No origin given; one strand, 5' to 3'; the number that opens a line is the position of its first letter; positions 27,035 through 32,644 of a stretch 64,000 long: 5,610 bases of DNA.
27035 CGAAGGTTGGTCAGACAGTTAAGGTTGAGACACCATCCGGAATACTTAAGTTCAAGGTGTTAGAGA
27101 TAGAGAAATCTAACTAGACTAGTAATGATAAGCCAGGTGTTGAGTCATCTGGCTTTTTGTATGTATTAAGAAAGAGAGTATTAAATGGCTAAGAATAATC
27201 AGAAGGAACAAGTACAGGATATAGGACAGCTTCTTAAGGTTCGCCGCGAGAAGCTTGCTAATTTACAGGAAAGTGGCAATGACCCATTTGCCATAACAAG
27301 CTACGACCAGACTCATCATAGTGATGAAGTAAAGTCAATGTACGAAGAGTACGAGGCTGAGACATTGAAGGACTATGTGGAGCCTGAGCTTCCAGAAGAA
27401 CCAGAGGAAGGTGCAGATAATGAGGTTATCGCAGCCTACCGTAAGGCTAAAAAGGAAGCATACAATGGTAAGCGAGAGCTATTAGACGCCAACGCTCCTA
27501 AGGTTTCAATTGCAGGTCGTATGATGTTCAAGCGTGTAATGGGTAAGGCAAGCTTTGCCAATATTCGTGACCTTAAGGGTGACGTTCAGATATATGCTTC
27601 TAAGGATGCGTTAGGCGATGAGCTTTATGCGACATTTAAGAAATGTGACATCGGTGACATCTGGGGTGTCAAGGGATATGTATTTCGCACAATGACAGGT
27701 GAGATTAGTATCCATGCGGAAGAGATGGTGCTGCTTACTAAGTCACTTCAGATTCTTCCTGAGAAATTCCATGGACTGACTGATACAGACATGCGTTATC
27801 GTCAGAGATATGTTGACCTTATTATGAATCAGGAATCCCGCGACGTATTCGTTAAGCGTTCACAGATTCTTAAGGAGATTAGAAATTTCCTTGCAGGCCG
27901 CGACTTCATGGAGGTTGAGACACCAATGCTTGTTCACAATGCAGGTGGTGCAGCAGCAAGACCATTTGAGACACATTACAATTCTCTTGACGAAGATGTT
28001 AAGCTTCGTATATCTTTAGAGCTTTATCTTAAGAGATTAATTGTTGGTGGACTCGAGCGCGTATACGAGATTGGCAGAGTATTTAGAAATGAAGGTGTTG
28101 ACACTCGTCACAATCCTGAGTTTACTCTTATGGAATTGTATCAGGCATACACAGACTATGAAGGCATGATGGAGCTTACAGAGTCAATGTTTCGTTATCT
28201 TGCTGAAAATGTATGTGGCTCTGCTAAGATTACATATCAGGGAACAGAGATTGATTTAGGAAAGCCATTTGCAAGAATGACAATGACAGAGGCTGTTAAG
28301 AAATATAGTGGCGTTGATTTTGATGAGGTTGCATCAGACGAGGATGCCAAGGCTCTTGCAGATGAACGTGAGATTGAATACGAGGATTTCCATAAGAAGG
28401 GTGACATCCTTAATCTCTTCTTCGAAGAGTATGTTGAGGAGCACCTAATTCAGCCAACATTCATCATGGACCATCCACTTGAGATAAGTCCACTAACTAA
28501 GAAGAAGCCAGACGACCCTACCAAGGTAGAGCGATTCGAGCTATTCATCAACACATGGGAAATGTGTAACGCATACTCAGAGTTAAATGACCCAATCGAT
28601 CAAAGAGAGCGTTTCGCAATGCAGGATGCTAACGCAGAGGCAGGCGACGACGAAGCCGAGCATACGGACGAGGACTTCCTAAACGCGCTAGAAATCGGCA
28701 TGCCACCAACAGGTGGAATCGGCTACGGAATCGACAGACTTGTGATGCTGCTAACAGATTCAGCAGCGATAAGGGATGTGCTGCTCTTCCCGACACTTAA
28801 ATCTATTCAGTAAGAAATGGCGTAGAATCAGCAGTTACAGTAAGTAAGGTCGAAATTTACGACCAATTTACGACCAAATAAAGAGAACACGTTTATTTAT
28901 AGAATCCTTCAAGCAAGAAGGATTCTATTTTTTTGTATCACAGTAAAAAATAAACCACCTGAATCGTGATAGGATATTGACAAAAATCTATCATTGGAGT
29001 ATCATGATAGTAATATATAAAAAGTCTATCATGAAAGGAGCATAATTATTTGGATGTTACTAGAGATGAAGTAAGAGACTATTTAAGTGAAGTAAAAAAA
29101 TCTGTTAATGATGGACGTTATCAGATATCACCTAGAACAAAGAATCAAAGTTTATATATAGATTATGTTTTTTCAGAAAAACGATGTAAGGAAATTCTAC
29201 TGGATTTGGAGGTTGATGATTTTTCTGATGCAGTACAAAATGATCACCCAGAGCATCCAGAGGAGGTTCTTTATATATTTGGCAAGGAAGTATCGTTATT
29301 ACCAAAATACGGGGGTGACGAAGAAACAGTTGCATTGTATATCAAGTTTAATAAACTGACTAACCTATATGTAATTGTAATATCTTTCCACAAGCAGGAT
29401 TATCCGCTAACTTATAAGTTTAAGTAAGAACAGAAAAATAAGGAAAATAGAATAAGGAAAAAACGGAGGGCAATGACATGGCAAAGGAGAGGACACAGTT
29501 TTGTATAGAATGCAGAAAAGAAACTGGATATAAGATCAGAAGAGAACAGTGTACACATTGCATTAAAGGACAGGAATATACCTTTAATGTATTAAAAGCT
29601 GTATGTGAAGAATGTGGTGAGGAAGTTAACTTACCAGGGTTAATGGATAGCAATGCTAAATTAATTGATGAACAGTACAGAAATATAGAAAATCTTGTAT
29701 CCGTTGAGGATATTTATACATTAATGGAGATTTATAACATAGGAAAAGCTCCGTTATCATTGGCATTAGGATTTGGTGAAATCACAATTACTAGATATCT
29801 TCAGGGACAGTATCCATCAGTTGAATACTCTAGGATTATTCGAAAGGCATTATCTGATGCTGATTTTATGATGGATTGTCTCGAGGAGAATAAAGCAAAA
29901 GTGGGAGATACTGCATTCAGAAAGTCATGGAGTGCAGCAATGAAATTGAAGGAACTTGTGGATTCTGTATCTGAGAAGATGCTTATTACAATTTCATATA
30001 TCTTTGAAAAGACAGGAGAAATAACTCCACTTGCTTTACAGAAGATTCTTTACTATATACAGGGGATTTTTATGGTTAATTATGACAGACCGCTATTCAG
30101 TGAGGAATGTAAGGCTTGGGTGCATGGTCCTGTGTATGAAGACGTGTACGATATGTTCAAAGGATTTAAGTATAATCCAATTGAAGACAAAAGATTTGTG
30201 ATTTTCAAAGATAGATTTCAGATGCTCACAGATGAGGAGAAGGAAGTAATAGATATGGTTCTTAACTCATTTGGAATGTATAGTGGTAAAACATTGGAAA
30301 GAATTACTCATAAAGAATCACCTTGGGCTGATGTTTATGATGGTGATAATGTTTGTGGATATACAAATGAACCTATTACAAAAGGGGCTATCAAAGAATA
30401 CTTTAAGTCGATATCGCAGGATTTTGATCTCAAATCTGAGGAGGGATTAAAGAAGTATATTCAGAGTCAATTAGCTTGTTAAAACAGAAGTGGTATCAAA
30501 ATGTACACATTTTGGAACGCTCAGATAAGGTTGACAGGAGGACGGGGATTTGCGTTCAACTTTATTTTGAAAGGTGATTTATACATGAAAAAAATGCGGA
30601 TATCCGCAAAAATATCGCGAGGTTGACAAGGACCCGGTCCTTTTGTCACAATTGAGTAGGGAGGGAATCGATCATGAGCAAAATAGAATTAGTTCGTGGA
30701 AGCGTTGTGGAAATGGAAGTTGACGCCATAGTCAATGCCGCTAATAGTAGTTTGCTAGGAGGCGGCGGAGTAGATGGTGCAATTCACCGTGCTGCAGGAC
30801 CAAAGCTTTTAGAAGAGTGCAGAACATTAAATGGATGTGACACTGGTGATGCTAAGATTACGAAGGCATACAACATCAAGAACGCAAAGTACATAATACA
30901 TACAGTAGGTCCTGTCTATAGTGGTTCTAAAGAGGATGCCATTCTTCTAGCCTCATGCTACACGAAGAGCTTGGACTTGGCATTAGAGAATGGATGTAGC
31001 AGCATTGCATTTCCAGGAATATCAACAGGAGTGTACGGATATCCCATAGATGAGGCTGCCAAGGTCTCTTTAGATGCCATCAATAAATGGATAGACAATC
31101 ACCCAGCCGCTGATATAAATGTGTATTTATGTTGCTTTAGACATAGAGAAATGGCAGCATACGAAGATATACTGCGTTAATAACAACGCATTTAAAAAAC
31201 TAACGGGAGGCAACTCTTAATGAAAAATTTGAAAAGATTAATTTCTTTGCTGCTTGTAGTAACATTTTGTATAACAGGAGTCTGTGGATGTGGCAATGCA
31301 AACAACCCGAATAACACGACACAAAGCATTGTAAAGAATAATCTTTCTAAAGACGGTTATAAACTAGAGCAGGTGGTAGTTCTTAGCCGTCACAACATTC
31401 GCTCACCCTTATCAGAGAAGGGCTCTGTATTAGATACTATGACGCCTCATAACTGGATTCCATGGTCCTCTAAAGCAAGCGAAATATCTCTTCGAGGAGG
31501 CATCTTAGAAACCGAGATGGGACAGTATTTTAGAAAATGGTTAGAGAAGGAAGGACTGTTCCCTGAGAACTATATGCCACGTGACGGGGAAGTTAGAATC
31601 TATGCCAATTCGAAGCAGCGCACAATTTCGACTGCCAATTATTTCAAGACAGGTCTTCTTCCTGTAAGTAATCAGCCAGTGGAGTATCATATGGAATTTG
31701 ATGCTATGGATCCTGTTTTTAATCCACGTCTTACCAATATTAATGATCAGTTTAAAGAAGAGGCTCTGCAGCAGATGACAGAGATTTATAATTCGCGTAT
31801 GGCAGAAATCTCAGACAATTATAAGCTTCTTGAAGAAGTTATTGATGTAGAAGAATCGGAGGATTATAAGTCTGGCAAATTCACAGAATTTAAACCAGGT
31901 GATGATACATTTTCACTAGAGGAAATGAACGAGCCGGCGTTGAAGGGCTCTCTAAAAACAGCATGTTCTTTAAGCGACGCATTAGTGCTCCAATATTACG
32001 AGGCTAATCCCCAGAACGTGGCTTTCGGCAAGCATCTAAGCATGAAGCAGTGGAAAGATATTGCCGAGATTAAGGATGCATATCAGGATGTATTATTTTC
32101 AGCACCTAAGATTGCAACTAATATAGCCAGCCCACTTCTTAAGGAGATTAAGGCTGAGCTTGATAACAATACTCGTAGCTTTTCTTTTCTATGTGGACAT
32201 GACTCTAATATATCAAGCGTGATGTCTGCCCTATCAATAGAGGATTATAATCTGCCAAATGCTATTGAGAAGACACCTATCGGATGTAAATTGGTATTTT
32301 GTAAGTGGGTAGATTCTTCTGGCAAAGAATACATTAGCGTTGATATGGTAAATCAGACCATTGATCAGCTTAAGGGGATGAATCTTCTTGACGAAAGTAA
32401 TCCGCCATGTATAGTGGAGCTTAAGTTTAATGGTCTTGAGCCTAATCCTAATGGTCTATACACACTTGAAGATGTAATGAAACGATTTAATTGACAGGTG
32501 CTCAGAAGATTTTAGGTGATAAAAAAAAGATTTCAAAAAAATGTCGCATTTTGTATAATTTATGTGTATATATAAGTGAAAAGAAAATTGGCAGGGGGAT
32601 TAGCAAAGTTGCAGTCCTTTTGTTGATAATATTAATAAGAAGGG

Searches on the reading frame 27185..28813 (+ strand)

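Call 21: search_protein_families(library=pfam, proteins=[window:27185-28813:+])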
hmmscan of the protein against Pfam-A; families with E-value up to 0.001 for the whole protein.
window:27185-28813:+ (542 aa): 3 families
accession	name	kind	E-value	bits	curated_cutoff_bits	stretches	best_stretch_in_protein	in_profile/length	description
PF00152.25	tRNA-synt_2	-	1.5e-95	320.3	25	1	201-538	2-307/308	tRNA synthetases class II (D, K and N)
PF01336.31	tRNA_anti-codon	-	1.5e-14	54.1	27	1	107-184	1-75/75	OB-fold nucleic acid binding domain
PF01409.25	tRNA-synt_2d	-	0.0001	22.3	19.8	0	293-343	105-153/246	tRNA synthetases class II core domain (F)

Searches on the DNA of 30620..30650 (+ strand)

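Call 71: build_rna_model(alignment_id=A2, structure=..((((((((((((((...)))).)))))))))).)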
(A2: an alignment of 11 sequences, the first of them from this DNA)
Model R2 built from alignment A2 (11 sequences, 35 columns); structure: as given.
model positions 33; base pairs 14; branch points 0; effective number of sequences 11; information 1.079 bits per position. Calibrated on 0.2 Mb of random sequence (short: E-values are rough).
structure used (alignment columns):
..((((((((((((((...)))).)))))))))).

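Call 72: search_with_rna_model(model_id=R2, source=window, filters=off, max_evalue=5, show_alignments=0)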
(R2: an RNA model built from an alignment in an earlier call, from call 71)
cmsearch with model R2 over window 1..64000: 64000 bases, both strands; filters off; matches with E-value up to 5: 26.
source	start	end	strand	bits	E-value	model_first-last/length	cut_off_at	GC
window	37352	37384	+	39.3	2.3e-08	1-33/33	no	0.48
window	30619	30651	+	35.3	2.9e-07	1-33/33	no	0.52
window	42896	42924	+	32.4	1.8e-06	1-33/33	no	0.45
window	43021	43048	-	31.5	3.3e-06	1-33/33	no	0.43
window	32584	32628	+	18.6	0.012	1-33/33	no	0.4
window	37388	37412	-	16.1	0.059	1-33/33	no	0.36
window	37386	37409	+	14.6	0.15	1-33/33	no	0.38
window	30622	30653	-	14.2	0.2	1-33/33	no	0.47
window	58120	58160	-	13.8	0.26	1-33/33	no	0.34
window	61911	61938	-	13.7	0.28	1-33/33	no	0.39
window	62088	62109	-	13.6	0.3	1-33/33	no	0.59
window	61908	61936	+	12.6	0.55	1-33/33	no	0.41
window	42899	42926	-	12.2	0.71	1-33/33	no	0.43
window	11074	11113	-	12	0.82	1-33/33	no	0.43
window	37354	37386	-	11.6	1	1-33/33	no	0.45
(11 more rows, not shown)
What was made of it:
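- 30619..30651 (+): Another P copy, 24 nt upstream of the macro-domain gene. A degenerate P lies at about 30528-30560. R2 scores 35.3 bits (call 72).
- Checked: Model hits lie at 30619-30651, 37352-37384, 42896-42924 (+) and 43021-43048 (-), with a weak hit at 32584-32628 (call 72).
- There are five to six copies in the window (call 72).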

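Call 73: search_with_rna_model(model_id=R2, sources=[L001, L003, L004, L005, L006, L007, L008, L009, L010, L011, L012, L013, L014, L015, L017, L018, L019, L020, L021, L023, L024, L025, L026, L027, L028, L029, L031, L032, L033, L034, L036, L038, L039, L040, L041, L042, L044, L045, L046, L047, L048, L049, L050, L052, L054, L055, L056, L057, L058, L059, L060, L061, L062, L063, L064, L065, L066, L067, L068, L069, L070, L071, L072, L073, L074, L075, L087, L089, L091, L105, L135, L140, L153, L158, L162, L188, L198, L200, L230, L246, L247, L248, L249, L255], max_evalue=0.1)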
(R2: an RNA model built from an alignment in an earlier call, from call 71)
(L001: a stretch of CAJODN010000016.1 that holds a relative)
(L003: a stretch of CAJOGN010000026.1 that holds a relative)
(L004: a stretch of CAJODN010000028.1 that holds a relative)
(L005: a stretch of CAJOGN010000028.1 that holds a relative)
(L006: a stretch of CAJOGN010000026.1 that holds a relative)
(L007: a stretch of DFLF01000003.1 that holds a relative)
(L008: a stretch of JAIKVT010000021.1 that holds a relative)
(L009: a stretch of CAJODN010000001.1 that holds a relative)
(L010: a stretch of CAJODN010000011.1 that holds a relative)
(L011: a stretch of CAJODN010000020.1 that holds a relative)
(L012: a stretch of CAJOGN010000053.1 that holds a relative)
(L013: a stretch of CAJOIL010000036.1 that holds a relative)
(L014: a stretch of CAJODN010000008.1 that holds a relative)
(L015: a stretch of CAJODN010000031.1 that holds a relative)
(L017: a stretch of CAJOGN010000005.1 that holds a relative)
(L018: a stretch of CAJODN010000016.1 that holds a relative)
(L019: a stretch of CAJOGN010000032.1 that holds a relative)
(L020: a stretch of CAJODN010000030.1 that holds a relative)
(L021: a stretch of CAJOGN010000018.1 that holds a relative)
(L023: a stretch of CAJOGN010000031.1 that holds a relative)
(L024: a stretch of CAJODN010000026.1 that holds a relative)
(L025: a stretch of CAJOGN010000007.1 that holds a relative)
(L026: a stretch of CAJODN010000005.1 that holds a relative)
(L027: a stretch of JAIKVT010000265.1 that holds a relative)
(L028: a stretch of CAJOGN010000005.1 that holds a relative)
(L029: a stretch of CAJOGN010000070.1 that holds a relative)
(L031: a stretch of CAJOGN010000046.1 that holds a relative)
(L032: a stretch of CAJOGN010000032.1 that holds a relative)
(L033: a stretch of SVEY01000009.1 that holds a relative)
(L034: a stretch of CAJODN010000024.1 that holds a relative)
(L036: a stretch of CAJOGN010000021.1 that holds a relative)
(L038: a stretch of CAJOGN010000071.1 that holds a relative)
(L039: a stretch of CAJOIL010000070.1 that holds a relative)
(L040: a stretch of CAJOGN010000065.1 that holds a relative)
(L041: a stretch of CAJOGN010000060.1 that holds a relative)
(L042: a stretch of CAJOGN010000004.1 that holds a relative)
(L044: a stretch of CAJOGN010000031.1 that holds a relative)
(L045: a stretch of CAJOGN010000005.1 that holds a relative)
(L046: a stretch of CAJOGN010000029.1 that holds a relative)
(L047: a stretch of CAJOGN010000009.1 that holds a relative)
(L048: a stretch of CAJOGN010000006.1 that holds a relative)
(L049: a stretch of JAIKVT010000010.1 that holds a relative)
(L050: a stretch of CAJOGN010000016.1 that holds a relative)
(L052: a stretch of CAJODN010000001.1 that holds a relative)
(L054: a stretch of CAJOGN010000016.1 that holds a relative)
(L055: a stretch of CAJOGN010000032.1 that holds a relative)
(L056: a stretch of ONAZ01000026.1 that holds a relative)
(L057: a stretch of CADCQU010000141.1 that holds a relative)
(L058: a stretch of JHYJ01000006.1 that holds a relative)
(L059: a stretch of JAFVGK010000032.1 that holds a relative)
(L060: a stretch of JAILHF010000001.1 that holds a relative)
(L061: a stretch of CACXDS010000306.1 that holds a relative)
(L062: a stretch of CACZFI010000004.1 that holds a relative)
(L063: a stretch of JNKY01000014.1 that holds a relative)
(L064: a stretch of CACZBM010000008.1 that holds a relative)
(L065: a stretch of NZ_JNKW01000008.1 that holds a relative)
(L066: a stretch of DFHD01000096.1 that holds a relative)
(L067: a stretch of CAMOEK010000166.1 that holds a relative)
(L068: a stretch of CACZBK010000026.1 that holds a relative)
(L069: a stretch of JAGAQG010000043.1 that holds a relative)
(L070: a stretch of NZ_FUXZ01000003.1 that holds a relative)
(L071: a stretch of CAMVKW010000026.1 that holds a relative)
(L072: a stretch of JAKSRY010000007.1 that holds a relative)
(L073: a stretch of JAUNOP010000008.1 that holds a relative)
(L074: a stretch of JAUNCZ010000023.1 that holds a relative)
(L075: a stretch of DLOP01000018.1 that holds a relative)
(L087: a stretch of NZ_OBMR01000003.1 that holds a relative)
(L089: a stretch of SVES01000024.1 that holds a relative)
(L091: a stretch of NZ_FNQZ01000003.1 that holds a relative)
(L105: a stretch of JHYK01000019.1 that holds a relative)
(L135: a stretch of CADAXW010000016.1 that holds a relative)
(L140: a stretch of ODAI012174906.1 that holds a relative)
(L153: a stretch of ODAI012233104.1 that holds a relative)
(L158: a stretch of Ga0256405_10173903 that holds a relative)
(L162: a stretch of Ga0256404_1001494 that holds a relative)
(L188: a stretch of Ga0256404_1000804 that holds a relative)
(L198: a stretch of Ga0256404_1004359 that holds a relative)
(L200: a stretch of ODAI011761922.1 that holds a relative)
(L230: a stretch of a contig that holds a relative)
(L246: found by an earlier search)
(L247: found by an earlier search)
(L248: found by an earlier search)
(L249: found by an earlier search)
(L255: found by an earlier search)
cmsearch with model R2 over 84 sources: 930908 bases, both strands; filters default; matches with E-value up to 0.1: 10.
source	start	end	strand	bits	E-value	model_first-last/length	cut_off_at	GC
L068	10125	10157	-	47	2.5e-09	1-33/33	no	0.55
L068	10021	10054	+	38.8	4.6e-07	1-33/33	no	0.56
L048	193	224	-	37.7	9e-07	1-33/33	no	0.56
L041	3862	3894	-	35.2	4.5e-06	1-33/33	no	0.45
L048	3054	3084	-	35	5.3e-06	1-33/33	no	0.45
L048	2921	2952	+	32.8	2e-05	1-33/33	no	0.44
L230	3628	3656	-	32.4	2.7e-05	1-33/33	no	0.45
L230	3504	3531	+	31.5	4.7e-05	1-33/33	no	0.43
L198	7838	7866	+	30.4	9.5e-05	1-33/33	no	0.48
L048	89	116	+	25.9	0.0017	1-33/33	no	0.39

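Call 98: search_with_rna_model(model_id=R2, sources=[L385, L386, L387, L388, L389, L390, L391, L392, L393, L394, L395, L396, L397, L398, L399, L400, L401, L402, L403, L404, L405, L406, L407, L408, L409, L410, L411, L412, L413, L414, L415, L416, L417, L418, L419, L420, L421, L422, L423, L424, L425, L426, L427, L428, L429, L430, L431, L432, L433, L434, L435, L436, L437, L438, L439, L440, L441, L442, L443, L444, L445, L446, L447, L448, L449, L450, L451, L452, L453, L454, L455, L456, L457, L458, L459, L460, L461, L462, L463, L464], max_evalue=0.01)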
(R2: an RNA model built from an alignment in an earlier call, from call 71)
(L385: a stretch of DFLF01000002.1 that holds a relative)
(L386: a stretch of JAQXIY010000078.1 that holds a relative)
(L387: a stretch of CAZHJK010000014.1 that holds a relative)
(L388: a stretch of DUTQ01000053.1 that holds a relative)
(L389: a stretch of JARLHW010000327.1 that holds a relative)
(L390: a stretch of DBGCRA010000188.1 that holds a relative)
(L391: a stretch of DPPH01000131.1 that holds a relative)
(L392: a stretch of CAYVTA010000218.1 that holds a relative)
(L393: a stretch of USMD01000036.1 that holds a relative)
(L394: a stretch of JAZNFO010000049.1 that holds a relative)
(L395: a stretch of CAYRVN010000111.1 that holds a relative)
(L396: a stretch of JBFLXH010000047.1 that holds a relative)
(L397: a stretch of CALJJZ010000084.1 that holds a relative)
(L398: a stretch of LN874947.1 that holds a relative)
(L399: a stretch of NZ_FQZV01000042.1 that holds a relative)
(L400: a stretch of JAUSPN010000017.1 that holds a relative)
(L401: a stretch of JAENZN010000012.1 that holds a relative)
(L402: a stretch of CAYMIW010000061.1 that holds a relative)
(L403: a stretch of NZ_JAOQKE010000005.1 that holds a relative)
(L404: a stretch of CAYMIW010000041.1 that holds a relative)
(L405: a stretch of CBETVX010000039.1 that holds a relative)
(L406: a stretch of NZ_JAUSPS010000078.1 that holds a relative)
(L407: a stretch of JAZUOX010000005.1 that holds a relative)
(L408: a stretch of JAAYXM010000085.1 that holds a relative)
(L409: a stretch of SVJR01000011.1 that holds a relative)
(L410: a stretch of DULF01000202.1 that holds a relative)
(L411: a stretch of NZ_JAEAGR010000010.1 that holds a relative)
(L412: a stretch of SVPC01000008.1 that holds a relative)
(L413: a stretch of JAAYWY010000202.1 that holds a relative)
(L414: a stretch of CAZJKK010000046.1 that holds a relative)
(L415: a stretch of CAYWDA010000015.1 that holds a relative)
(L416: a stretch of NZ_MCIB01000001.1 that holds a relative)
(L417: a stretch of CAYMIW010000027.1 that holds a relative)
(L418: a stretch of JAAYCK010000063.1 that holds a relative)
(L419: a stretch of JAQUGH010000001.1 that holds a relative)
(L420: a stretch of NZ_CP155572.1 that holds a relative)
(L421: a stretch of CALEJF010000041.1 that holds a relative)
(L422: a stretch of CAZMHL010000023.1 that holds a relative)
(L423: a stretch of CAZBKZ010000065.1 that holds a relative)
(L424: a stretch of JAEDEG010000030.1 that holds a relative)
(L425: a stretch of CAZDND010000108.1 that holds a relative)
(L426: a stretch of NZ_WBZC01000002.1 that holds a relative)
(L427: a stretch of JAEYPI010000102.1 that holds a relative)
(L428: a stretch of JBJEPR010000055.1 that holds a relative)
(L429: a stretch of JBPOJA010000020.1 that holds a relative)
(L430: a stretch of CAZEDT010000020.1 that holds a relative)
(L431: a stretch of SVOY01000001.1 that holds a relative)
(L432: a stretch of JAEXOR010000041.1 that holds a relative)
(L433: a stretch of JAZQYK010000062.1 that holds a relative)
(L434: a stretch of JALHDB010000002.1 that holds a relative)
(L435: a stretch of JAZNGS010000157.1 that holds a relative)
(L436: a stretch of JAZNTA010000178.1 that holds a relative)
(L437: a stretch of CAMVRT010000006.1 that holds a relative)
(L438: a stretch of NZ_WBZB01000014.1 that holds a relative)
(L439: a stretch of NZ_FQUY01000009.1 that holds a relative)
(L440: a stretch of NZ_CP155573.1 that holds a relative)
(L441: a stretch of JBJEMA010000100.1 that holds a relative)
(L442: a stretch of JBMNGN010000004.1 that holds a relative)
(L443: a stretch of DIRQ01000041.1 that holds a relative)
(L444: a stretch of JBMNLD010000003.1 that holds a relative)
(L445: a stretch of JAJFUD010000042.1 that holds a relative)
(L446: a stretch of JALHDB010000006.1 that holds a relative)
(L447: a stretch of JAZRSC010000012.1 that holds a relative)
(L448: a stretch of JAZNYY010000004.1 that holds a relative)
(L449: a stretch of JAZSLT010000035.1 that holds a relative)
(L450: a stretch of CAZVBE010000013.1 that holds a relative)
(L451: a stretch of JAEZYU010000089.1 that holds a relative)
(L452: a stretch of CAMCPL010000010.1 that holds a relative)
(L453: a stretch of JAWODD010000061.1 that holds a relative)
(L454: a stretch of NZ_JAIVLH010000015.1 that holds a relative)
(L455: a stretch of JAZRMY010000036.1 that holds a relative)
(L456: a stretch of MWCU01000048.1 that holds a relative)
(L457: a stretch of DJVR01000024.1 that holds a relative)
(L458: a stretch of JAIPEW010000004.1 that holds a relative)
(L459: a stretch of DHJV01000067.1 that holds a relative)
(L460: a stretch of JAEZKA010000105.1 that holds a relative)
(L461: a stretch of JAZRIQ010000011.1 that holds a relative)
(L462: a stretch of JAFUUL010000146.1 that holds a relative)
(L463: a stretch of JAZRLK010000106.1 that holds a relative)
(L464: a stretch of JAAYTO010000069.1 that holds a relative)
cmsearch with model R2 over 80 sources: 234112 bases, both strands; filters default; matches with E-value up to 0.01: 40.
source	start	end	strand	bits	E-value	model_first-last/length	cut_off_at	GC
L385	938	970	+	44.2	3.7e-09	1-33/33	no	0.52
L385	1951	1983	-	43.8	4.9e-09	1-33/33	no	0.48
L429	1964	1996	-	33.4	3.5e-06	1-33/33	no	0.52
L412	1954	1986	-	31.6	1.2e-05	1-33/33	no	0.55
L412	1115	1147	+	30.5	2.2e-05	1-33/33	no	0.61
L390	1947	1979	-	28.4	8.7e-05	1-33/33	no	0.45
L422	1125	1157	+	27.5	0.00015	1-33/33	no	0.42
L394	1124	1156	+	26.9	0.00022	1-33/33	no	0.48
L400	1596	1628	+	26.9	0.00023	1-33/33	no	0.64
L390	2117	2149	-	26.8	0.00024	1-33/33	no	0.48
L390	2154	2186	-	26.8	0.00024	1-33/33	no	0.48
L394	1087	1118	+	26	0.00041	1-33/33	no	0.5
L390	2280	2312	-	25.6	0.00052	1-33/33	no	0.45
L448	794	826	+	25.2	0.00065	1-33/33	no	0.48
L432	1122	1154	+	25.2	0.00065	1-33/33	no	0.42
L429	2000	2031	-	25.1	0.00069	1-33/33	no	0.47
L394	2038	2070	+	25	0.00073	1-33/33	no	0.55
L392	1308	1340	-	24.9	0.00079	1-33/33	no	0.42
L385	1949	1981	+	24.9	0.00082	1-33/33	no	0.48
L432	1971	2003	-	24.8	0.00084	1-33/33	no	0.61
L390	2083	2115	-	24.7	0.00092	1-33/33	no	0.48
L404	1130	1157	+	24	0.0014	1-33/33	no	0.46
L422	1947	1978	-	23.8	0.0016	1-33/33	no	0.5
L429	1079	1111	+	23.5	0.002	1-33/33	no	0.48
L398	1960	1992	-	23.2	0.0024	1-33/33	no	0.39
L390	1997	2029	-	23.1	0.0025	1-33/33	no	0.52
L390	2043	2075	-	23.1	0.0025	1-33/33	no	0.52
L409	1124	1156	+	22.8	0.0031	1-33/33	no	0.48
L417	2109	2139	-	22.7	0.0033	1-33/33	no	0.42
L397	1104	1124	+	22.5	0.0038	8-28/33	no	0.48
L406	1124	1144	+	22.5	0.0038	8-28/33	no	0.48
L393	1964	1984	-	22.5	0.0038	8-28/33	no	0.48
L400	4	24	+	22.5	0.0038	8-28/33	no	0.48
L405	1129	1160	+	21.4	0.0075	1-33/33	no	0.44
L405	1965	1997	-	21.4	0.0075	1-33/33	no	0.48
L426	1963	1983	-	21.4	0.0075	8-28/33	no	0.57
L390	1124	1156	+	21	0.0093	1-33/33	no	0.42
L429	1025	1056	+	21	0.0095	1-33/33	no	0.47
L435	1438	1470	-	21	0.0097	1-33/33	no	0.55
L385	940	972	-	20.9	0.0099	1-33/33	no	0.45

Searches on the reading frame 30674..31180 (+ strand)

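Call 21: search_protein_families(library=pfam, proteins=[window:30674-31180:+])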
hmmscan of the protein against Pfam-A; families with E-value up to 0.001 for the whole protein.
window:30674-31180:+ (168 aa): 1 family
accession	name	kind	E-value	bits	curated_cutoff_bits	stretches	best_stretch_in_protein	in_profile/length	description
PF01661.27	Macro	-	9.4e-46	155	22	1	20-131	1-117/118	Macro domain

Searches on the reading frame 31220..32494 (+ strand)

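Call 21: search_protein_families(library=pfam, proteins=[window:31220-32494:+])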
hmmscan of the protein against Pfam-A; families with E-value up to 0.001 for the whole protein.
window:31220-32494:+ (424 aa): 1 family
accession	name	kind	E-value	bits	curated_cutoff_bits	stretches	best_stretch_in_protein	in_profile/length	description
PF00328.27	His_Phos_2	-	4.7e-21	76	23.6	1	48-372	1-349/354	Histidine phosphatase superfamily (branch 2)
